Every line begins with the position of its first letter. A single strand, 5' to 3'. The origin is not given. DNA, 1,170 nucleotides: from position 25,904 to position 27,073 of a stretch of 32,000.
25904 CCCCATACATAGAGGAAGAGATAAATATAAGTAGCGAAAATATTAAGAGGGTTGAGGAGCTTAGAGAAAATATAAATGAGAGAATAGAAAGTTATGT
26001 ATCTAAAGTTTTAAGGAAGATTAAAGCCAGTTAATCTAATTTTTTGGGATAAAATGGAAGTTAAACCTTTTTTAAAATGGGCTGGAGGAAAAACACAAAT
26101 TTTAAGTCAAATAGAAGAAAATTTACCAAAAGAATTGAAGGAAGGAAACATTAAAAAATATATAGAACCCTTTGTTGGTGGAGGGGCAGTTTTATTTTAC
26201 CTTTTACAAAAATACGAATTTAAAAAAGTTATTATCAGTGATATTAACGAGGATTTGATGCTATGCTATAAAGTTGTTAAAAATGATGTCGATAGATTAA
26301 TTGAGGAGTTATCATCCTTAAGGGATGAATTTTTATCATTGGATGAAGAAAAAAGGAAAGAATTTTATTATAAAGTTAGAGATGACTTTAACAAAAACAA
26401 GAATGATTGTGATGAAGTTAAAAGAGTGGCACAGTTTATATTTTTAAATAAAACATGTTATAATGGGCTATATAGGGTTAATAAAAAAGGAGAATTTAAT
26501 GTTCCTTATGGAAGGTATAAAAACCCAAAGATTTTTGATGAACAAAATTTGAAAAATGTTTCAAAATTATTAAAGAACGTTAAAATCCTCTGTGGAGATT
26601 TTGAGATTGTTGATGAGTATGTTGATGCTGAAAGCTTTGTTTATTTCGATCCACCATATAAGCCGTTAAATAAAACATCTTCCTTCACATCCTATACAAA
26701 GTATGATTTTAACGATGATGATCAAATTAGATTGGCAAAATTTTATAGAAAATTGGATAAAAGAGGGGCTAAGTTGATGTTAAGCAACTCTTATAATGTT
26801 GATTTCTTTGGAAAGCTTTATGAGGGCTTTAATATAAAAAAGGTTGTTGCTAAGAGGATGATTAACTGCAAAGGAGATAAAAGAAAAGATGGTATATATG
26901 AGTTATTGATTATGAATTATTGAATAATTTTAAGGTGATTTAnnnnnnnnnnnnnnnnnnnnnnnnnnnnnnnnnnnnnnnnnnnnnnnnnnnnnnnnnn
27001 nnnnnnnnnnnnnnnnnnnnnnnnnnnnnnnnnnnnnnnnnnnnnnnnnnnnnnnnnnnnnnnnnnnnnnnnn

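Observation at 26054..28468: GATC-type restriction-modification cassette whose middle slot holds an unrecognisable 199-aa protein instead of a second methyltransferase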

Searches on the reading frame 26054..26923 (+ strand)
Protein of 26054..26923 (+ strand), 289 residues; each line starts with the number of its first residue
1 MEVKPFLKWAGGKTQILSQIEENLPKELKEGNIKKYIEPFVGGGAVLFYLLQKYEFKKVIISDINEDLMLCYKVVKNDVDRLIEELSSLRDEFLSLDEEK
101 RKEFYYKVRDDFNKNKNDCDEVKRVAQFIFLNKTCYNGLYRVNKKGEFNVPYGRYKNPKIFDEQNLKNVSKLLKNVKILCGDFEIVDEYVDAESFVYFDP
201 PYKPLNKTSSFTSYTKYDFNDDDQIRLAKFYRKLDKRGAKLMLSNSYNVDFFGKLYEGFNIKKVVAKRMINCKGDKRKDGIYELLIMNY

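Call 3: search_protein_families(library=pfam, proteins=[window:26054-26923:+], max_evalue=1)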
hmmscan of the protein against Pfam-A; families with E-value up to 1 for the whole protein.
window:26054-26923:+ (289 aa): 2 families
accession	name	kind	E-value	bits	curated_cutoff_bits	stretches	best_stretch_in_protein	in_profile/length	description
PF02086.21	MethyltransfD12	-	2e-82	277.1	22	1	9-270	1-253/253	D12 class N6 adenine-specific DNA methyltransferase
PF05347.21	Complex1_LYR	-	0.051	14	24.8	1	98-124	20-45/59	Complex 1 protein (LYR family)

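Call 4: search_protein_families(library=ncbifam, proteins=[window:26054-26923:+], max_evalue=1)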
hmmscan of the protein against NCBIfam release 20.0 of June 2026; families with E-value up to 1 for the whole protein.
window:26054-26923:+ (289 aa): 2 families
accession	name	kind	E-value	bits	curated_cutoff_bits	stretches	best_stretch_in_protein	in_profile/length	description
TIGR00571.1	dam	subfamily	2.9e-106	355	114.85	1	3-288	1-267/267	Dam family site-specific DNA-(adenine-N6)-methyltransferase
NF008152.0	PRK10904.1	equivalog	1.5e-54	185.2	441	1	4-286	5-266/271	adenine-specific DNA-methyltransferase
